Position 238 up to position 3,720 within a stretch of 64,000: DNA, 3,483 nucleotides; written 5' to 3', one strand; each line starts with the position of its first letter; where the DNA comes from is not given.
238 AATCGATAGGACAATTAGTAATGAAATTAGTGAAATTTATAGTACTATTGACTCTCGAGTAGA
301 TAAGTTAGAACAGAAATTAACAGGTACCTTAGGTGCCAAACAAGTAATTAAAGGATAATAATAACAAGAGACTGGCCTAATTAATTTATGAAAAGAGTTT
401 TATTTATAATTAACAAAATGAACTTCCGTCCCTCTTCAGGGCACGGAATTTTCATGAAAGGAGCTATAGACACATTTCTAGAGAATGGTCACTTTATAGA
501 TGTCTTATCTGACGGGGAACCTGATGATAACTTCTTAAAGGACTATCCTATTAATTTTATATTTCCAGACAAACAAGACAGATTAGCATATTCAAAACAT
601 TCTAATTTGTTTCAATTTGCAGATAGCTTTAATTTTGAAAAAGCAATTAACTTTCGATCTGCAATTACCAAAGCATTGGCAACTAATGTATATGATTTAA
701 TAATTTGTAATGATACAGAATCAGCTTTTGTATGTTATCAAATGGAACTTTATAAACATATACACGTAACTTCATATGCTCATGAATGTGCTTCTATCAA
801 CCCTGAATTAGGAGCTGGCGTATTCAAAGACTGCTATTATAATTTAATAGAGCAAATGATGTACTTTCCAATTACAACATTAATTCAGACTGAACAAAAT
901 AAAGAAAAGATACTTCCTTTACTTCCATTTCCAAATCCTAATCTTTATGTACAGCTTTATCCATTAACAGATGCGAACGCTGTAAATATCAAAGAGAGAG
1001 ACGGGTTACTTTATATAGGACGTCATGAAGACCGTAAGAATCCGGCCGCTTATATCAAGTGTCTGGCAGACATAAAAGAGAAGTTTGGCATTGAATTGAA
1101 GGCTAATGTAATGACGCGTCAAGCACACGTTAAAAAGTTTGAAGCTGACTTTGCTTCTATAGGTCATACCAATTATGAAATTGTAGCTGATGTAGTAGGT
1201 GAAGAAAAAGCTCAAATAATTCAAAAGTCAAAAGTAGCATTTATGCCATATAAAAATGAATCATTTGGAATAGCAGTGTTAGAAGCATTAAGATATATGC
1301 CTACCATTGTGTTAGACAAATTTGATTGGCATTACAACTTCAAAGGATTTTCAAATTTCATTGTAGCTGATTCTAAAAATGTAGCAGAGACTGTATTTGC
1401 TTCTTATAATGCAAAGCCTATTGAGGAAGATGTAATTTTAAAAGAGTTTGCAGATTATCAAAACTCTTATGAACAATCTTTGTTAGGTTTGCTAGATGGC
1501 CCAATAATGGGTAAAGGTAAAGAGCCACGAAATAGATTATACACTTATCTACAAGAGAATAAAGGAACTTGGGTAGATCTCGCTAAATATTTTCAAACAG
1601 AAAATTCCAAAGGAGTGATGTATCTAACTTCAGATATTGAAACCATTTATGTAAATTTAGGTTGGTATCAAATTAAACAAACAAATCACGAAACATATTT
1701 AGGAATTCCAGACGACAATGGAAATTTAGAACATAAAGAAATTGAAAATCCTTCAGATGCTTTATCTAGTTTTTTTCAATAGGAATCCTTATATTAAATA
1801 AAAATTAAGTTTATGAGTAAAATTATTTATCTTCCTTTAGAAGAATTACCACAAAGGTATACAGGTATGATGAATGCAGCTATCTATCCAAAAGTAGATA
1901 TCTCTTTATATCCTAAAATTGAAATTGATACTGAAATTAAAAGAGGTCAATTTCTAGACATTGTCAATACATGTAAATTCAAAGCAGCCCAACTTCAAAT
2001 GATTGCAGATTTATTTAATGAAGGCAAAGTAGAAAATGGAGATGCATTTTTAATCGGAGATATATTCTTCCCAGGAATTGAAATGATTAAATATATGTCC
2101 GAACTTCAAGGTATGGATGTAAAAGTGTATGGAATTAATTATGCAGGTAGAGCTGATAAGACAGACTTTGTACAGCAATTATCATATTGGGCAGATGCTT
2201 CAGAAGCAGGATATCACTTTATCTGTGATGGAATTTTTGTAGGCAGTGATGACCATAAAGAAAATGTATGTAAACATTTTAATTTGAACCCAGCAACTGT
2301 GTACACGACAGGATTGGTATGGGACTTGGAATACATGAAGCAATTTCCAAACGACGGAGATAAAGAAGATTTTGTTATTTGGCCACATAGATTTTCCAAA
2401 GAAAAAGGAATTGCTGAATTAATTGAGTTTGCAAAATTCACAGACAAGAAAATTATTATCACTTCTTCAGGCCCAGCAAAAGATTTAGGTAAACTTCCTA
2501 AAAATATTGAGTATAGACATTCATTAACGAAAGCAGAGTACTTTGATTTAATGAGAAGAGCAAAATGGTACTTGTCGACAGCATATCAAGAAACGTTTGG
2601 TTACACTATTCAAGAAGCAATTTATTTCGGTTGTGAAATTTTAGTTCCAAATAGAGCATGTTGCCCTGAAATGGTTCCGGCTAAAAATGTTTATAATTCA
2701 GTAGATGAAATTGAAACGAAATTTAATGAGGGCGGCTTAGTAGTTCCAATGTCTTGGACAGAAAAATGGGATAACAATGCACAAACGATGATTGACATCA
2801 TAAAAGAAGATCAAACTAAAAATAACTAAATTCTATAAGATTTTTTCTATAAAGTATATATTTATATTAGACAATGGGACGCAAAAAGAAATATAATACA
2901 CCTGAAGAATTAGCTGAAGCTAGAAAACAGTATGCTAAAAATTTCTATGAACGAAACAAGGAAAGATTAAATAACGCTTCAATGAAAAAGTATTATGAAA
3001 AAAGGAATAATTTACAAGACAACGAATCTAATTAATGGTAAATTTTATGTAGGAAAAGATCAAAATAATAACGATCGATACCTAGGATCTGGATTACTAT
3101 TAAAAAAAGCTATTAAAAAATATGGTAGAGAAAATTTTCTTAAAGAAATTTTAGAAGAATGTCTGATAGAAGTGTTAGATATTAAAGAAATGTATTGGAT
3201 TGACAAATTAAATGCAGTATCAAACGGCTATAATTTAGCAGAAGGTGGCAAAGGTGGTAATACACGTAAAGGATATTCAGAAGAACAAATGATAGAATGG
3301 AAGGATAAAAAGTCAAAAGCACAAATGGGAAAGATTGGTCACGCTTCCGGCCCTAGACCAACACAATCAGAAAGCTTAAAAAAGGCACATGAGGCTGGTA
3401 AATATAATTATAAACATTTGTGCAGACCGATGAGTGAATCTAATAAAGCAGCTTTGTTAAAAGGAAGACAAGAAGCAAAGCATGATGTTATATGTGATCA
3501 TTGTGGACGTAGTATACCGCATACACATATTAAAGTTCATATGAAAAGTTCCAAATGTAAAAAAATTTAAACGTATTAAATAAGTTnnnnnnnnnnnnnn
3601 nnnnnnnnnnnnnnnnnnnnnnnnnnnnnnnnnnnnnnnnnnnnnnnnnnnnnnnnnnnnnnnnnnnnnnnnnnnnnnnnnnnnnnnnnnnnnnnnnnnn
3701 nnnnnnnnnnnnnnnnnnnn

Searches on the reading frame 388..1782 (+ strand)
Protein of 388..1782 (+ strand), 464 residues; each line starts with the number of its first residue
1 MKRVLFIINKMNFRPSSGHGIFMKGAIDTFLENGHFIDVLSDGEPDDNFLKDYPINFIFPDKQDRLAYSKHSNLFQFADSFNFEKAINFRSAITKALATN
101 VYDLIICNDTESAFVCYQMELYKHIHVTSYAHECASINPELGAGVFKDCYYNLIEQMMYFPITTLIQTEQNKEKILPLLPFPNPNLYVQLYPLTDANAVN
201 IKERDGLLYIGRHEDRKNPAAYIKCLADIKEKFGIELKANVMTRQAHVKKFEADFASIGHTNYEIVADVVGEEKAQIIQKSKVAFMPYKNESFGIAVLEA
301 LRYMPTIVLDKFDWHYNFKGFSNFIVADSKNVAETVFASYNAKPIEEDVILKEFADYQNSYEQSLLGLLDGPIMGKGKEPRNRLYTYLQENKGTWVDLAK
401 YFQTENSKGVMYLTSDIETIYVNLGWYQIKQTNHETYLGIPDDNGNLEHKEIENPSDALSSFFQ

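Call 8: search_protein_families(library=phrogs, proteins=[window:388-1782:+], max_evalue=0.001)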
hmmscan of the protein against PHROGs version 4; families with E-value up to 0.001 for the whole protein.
window:388-1782:+ (464 aa): 0 families

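Call 21: search_protein_families(library=pfam, proteins=[window:388-1782:+], max_evalue=0.01)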
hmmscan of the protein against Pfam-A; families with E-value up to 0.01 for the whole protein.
window:388-1782:+ (464 aa): 2 families
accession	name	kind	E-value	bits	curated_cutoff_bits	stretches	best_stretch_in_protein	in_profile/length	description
PF00534.26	Glycos_transf_1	-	5.7e-08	32.9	26.4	1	202-303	13-115/172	Glycosyl transferases group 1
PF13692.12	Glyco_trans_1_4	-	6.6e-06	26.9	27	1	206-303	3-99/142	Glycosyl transferases group 1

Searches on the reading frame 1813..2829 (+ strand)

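Call 8: search_protein_families(library=phrogs, proteins=[window:1813-2829:+], max_evalue=0.001)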
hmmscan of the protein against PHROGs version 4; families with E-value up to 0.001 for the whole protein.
window:1813-2829:+ (338 aa): 1 family
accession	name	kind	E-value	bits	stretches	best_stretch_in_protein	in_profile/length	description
phrog_4356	-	moron, auxiliary metabolic gene and host takeover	3.7e-06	27.4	1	188-332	138-269/307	glycosyltransferase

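Call 21: search_protein_families(library=pfam, proteins=[window:1813-2829:+], max_evalue=0.01)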
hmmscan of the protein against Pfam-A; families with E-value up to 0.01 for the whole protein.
window:1813-2829:+ (338 aa): 1 family
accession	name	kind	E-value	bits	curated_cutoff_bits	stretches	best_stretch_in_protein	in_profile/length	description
PF00534.26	Glycos_transf_1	-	5.6e-06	26.4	26.4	1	180-288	10-131/172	Glycosyl transferases group 1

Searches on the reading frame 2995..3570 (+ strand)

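Call 21: search_protein_families(library=pfam, proteins=[window:2995-3570:+], max_evalue=0.01)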
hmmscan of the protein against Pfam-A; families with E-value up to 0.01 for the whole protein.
window:2995-3570:+ (191 aa): 2 families
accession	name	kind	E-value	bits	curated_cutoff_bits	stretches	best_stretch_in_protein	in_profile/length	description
PF19835.5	SegE_GIY-YIG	-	0.0056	17.4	25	0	28-56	59-87/123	Putative endonuclease segE, GIY-YIG domain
PF01541.30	GIY-YIG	-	0.0077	16.9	22.6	1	3-80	1-78/78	GIY-YIG catalytic domain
